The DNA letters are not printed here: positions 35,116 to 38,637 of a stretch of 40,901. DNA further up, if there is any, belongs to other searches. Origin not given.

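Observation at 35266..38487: Intein in the ribonucleotide reductase active-site region, carrying a zinc ribbon instead of an endonuclease domain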

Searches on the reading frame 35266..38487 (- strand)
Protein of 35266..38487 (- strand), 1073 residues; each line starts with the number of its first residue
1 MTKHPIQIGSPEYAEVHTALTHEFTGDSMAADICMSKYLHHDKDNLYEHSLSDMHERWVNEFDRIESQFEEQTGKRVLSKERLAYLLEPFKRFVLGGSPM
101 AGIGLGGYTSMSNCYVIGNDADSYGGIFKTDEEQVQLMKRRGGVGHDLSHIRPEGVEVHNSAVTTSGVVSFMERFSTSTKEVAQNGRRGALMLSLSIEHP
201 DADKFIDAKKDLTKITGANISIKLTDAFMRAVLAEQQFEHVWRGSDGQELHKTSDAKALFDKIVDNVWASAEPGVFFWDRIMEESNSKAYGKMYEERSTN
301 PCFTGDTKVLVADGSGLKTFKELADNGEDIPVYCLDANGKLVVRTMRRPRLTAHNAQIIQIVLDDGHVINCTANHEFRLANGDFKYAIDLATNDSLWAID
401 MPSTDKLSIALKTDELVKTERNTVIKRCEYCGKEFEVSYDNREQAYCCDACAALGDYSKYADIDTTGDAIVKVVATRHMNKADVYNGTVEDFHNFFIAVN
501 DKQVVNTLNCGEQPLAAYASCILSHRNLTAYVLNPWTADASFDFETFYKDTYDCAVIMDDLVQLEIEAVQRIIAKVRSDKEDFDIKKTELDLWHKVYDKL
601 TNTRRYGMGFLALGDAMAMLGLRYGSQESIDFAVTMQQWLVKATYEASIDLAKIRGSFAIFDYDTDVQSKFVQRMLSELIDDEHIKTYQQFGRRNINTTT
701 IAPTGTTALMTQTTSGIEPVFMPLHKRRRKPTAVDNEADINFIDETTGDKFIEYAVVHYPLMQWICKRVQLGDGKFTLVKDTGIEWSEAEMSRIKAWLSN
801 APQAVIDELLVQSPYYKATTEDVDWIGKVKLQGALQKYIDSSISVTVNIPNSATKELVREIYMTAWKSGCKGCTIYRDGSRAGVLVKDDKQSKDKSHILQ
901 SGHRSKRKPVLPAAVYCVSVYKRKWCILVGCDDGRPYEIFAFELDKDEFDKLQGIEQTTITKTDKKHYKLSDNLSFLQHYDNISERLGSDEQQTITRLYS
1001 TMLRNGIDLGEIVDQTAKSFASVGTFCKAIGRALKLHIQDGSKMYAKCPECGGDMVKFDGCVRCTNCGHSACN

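Call 3: search_protein_families(library=pfam, proteins=[window:35266-38487:-], max_evalue=1)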
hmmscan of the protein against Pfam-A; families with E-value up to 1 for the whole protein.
window:35266-38487:- (1073 aa): 5 families
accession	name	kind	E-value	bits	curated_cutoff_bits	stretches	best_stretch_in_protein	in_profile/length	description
PF02867.20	Ribonuc_red_lgC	-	3e-75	254.3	23.9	1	112-876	1-523/523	Ribonucleotide reductase, barrel domain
PF14890.11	Intein_splicing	-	7.2e-07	29.6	35.8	1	318-497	10-148/155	Intein splicing domain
PF12637.14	TSCPD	-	0.0012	19.5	22.8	1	992-1037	40-87/88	TSCPD domain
PF01079.26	Hint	-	0.036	14.1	29.7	1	299-375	10-84/213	Hint module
PF09779.14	Ima1_N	-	0.072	14.4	28.9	1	427-469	2-43/132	Ima1 N-terminal domain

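Call 5: search_dna_similar(query=window:35266-38487:-, collection=phages, mode=protein, max_rows=40)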
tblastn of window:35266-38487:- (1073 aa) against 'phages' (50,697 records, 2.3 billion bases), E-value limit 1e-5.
Records with a match: 531; places in all: 533; records where one place covers at least 80% of the query: 30.
Best place of each record, by identity: <60% 531.
By first word of the organism name: Rheinheimera 115; Pseudomonas 62; Caulobacter 41; Bacteroides 33; Halorubrum 29; Rhodobacter 25; Bacillus 23; Staphylococcus 21; uncultured 17; Haloarcula 15; and 47 more.
By host as written in the record: Rheinheimera sp. BAL341 115; - 34; Bacteroides intestinalis DSM 108646 24; Rhodobacter capsulatus YW1 24; Pseudomonas aeruginosa PAO1 22; Caulobacter vibrioides CB15 22; Pseudomonas aeruginosa 19; Halorubrum sp. 16; and 117 more.
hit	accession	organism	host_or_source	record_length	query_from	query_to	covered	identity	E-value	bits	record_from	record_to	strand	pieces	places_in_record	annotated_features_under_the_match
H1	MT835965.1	Bacteriophage sp.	human fecal samples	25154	13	1072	80%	44.0%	3e-99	641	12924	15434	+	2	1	record has no annotation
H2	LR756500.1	uncultured phage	metagenomic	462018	8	1072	79%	42.0%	5e-75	634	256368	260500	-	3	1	record has no annotation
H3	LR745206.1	uncultured phage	metagenomic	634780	24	1072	79%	41.8%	3e-89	602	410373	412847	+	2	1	record has no annotation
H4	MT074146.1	Bacteroides phage SJC03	Bacteroides thetaiotaomicron VPI-5494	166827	15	1072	89%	34.7%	2e-71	506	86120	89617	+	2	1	hypothetical protein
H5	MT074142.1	Bacteroides phage DAC23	Bacteroides thetaiotaomicron VPI-5490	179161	15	1072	89%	34.2%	2e-73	511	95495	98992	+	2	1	hypothetical protein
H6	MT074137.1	Bacteroides phage DAC16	Bacteroides thetaiotaomicron VPI-5485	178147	15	1072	89%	34.2%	1e-73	510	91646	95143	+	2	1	hypothetical protein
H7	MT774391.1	uncultured phage cr126_1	human feces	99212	24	1072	79%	38.4%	6e-87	534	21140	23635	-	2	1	vitamin B12-dependent ribonucleotide reductase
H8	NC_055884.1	uncultured phage cr126_1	human feces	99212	24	1072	79%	38.4%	6e-87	534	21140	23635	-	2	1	ribonucleotide reductase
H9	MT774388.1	uncultured phage cr112_1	human feces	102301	12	1072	80%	37.4%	1e-82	520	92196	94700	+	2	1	vitamin B12-dependent ribonucleotide reductase | PD-(D/E)XK superfamily exonuclease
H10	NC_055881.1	uncultured phage cr112_1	human feces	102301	12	1072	80%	37.4%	1e-82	520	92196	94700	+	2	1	ribonucleotide reductase | PD-(D/E)XK superfamily exonuclease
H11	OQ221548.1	Bacteroides phage PhiCrAssBcn13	Bacteroides intestinalis DSM 108646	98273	9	1072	81%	37.0%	2e-81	517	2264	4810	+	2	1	vitamin B12-dependent ribonucleotide reductase | exonuclease, PD-(D/E)XK superfamily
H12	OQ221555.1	Bacteroides phage PhiCrAssBcn20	Bacteroides intestinalis DSM 108646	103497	9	1072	81%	36.8%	3e-81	517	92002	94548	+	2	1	vitamin B12-dependent ribonucleotide reductase | exonuclease, PD-(D/E)XK superfamily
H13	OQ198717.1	Kehishuvirus sp. 'tikkala'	Bacteroides cellulosilyticus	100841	9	1072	85%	35.0%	1e-81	513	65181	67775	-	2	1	vitamin B12-dependent ribonucleotide reductase | PD-(D/E)XK superfamily exonuclease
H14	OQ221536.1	Bacteroides phage PhiCrAssBcn1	Bacteroides intestinalis DSM 108646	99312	9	1072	81%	36.6%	3e-81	517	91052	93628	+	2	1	vitamin B12-dependent ribonucleotide reductase | exonuclease, PD-(D/E)XK superfamily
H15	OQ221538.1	Bacteroides phage PhiCrAssBcn3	Bacteroides intestinalis DSM 108646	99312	9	1072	81%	36.6%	3e-81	517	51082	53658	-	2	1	vitamin B12-dependent ribonucleotide reductase | exonuclease, PD-(D/E)XK superfamily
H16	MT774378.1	uncultured phage cr106_1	human feces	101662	24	1073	79%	37.0%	3e-80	505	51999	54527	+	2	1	vitamin B12-dependent ribonucleotide reductase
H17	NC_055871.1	uncultured phage cr106_1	human feces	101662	24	1073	79%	37.0%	3e-80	505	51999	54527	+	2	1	ribonucleotide reductase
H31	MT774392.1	uncultured phage cr128_1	human feces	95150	24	1073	79%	36.8%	8e-79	502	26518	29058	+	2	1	vitamin B12-dependent ribonucleotide reductase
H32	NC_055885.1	uncultured phage cr128_1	human feces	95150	24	1073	79%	36.8%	8e-79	502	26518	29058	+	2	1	vitamin B12-dependent ribonucleotide reductase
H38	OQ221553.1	Bacteroides phage PhiCrAssBcn18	Bacteroides intestinalis DSM 108646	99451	9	1073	80%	36.0%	3e-80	501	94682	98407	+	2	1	vitamin B12-dependent ribonucleotide reductase (x2) | DNA polymerase III subunit gamma/tau | exonuclease, PD-(D/E)XK superfamily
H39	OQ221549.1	Bacteroides phage PhiCrAssBcn14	Bacteroides intestinalis DSM 108646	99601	9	1073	80%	36.0%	3e-80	501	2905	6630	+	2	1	vitamin B12-dependent ribonucleotide reductase (x2) | DNA polymerase III subunit gamma/tau | exonuclease, PD-(D/E)XK superfamily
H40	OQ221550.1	Bacteroides phage PhiCrAssBcn15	Bacteroides intestinalis DSM 108646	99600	9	1073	80%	36.0%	3e-80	501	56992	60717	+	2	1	vitamin B12-dependent ribonucleotide reductase (x2) | DNA polymerase III subunit gamma/tau | exonuclease, PD-(D/E)XK superfamily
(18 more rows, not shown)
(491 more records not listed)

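Call 8: get_annotated_region(hit=H1, flank=500)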
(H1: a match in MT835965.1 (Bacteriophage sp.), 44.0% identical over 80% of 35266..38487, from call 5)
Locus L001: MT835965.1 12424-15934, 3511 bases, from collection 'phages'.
description: UNVERIFIED: Bacteriophage sp. clone scaffold_1069 genomic sequence.
organism: Bacteriophage sp. (NCBI taxid 38018)
taxonomy: Viruses
host: -; source: human fecal samples; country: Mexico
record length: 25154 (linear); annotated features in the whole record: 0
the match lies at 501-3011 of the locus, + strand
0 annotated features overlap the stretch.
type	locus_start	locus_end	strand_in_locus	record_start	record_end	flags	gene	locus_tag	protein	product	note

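Call 10: find_homologous_proteins(query=window:35266-38487:-, max_evalue=1e-20)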
Query window:35266-38487:- (1073 aa): 8000 proteins with E <= 1e-20 among 8000 candidates; the best 120 are listed.
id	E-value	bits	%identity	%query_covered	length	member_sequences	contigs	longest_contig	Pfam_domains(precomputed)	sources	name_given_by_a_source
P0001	0.0e+0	2447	98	100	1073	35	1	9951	PF02867.21,PF14890.12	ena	-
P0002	0.0e+0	2092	84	61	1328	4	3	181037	PF02867.21,PF13392.13,PF14890.12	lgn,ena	-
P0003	0.0e+0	1676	69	100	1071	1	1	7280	PF02867.21,PF14890.12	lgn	-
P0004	4.5e-248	844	38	56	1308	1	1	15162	PF02867.21,PF00317.27,PF14890.12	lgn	-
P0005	5.5e-248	844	40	55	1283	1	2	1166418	PF02867.21,PF00317.27,PF13392.13,PF14890.12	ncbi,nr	ncbi:MAG: HNH endonuclease [Saprospirales bacterium]|nr:HNH endonuclease [Saprospirales bacterium] M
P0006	2.4e-241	822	37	56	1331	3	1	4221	PF02867.21,PF00317.27,PF14890.12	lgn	-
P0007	6.8e-241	820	39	56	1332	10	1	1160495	PF02867.21,PF14890.12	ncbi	ncbi:MAG: hypothetical protein R3D58_00060 [Saprospiraceae bacterium]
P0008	4.0e-240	818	-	-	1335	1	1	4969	PF02867.21,PF00317.27,PF13392.13,PF14890.12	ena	-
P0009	1.7e-239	816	39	55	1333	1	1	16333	PF02867.21,PF00317.27,PF14890.12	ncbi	-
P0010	2.7e-239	815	39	56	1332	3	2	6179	PF02867.21,PF00317.27,PF13392.13,PF14890.12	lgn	-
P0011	2.7e-239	815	38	56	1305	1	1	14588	PF02867.21,PF14890.12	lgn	-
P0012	2.9e-239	815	39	55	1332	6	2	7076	PF02867.21,PF00317.27,PF14890.12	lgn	-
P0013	4.3e-239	814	-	-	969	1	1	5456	PF02867.21,PF00317.27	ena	-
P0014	1.4e-238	813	-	-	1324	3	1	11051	PF02867.21,PF00317.27,PF14890.12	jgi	jgi:ribonucleotide reductase alpha subunit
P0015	2.2e-237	809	-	-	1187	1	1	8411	PF02867.21,PF00317.27,PF14890.12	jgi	-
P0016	4.6e-237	808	-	-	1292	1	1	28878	PF02867.21,PF00317.27,PF13392.13,PF14890.12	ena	-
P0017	3.3e-236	805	38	56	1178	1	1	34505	PF02867.21,PF00317.27,PF14890.12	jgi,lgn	-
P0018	3.2e-234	798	-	-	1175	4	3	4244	PF02867.21,PF00317.27,PF14890.12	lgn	-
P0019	7.4e-234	797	-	-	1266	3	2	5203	PF02867.21,PF00317.27,PF13392.13,PF14890.12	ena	-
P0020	9.8e-234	797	-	-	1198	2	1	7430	PF02867.21,PF00317.27,PF14890.12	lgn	-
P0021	2.0e-232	792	39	56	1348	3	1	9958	PF02867.21,PF00317.27,PF13392.13,PF14890.12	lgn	-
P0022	5.6e-232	791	39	55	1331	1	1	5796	PF02867.21,PF00317.27,PF13392.13,PF14890.12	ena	-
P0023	3.1e-230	785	39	55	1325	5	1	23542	PF02867.21,PF00317.27,PF13392.13,PF14890.12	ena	-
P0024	7.0e-230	784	-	-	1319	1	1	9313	PF02867.21,PF00317.27,PF13392.13,PF14890.12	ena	-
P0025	1.3e-229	783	-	-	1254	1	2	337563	PF02867.21,PF00317.27,PF13392.13,PF14890.12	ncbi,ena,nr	ncbi:MAG: HNH endonuclease [Phaeodactylibacter sp.]|nr:HNH endonuclease [Phaeodactylibacter sp.] MCB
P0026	3.7e-221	755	-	-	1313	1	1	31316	PF02867.21,PF00317.27,PF14890.12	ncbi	-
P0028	3.2e-219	749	-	-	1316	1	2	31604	PF02867.21,PF13392.13,PF14890.12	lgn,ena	-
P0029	1.1e-216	740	-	-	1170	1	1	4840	PF02867.21,PF00317.27,PF14890.12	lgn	-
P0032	3.3e-214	732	-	-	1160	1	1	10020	PF02867.21,PF00317.27,PF13392.13,PF14890.12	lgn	-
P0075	1.3e-212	727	-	-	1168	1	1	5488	PF02867.21,PF00317.27,PF14890.12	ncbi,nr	ncbi:MAG TPA: HNH endonuclease [Saprospiraceae bacterium]|nr:HNH endonuclease [Saprospiraceae bacter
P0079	1.5e-212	727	38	99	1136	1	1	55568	PF02867.21,PF00317.27,PF13392.13,PF14890.12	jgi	-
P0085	2.2e-212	726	-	-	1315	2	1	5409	PF02867.21,PF13392.13,PF14890.12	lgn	-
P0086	2.3e-212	726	40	57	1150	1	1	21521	PF02867.21,PF13392.13,PF14890.12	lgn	-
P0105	4.1e-212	725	-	-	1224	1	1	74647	PF02867.21,PF14528.12,PF14890.12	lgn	-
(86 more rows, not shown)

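Call 20: find_encoding_contigs(protein=P0002, flank=10000, max_places=3)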
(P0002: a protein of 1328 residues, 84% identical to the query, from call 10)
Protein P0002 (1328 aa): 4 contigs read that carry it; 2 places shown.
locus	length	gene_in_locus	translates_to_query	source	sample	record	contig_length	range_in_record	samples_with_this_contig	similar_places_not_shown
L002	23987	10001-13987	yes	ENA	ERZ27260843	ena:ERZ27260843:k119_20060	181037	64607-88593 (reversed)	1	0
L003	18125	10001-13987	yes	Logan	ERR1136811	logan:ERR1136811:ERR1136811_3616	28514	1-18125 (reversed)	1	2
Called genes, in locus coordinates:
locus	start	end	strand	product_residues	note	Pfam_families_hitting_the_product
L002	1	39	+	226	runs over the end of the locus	-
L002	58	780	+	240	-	PF01380:SIS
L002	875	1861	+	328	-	-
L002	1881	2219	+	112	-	-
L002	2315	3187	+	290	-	-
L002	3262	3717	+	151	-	PF03767:Acid_phosphat_B (weak), PF08235:LNS2 (faint), PF24694:LNS2_PITM1-3 (faint), PF25109:HAD_PNKP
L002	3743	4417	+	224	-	-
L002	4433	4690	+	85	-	-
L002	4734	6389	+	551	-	-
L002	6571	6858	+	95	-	-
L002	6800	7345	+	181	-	-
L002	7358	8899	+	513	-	-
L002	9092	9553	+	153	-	-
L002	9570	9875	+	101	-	-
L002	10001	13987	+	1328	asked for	PF02867:Ribonuc_red_lgC, PF14890:Intein_splicing, PF13392:HNH_3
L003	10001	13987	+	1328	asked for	PF02867:Ribonuc_red_lgC, PF14890:Intein_splicing, PF13392:HNH_3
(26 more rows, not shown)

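Call 21: find_encoding_contigs(protein=P0001, flank=10000, max_places=3)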
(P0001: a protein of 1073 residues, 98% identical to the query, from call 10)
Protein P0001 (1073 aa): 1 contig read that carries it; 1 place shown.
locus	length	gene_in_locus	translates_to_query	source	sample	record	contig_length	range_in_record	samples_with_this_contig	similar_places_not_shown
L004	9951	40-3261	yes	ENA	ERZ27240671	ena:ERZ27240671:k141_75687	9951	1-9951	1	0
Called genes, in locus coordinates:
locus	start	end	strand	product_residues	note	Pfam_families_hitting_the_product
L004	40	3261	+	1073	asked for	PF02867:Ribonuc_red_lgC, PF14890:Intein_splicing (weak)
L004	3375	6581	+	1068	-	-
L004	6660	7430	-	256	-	-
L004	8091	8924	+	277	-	-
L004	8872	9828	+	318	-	-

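Call 74: list_cluster_members(proteins=[P0001, P0002])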
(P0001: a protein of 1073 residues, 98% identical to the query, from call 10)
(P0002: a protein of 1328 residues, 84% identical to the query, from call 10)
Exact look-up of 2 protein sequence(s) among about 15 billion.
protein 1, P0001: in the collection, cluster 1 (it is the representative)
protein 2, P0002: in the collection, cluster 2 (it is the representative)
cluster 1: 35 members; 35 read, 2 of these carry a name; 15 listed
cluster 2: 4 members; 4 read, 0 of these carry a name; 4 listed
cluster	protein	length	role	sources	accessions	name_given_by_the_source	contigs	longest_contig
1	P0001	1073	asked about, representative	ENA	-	-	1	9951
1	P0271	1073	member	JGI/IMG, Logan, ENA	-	ribonucleotide reductase alpha subunit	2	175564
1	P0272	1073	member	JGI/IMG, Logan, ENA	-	ribonucleotide reductase alpha subunit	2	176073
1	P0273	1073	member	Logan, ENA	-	-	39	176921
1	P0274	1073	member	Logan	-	-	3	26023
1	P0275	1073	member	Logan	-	-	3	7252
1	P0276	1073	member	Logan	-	-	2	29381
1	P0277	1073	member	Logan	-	-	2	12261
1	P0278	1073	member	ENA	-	-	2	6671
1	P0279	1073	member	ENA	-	-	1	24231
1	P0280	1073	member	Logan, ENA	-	-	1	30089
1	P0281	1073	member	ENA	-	-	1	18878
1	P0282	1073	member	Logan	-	-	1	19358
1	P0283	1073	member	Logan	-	-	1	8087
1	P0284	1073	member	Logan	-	-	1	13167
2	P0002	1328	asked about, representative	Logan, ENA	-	-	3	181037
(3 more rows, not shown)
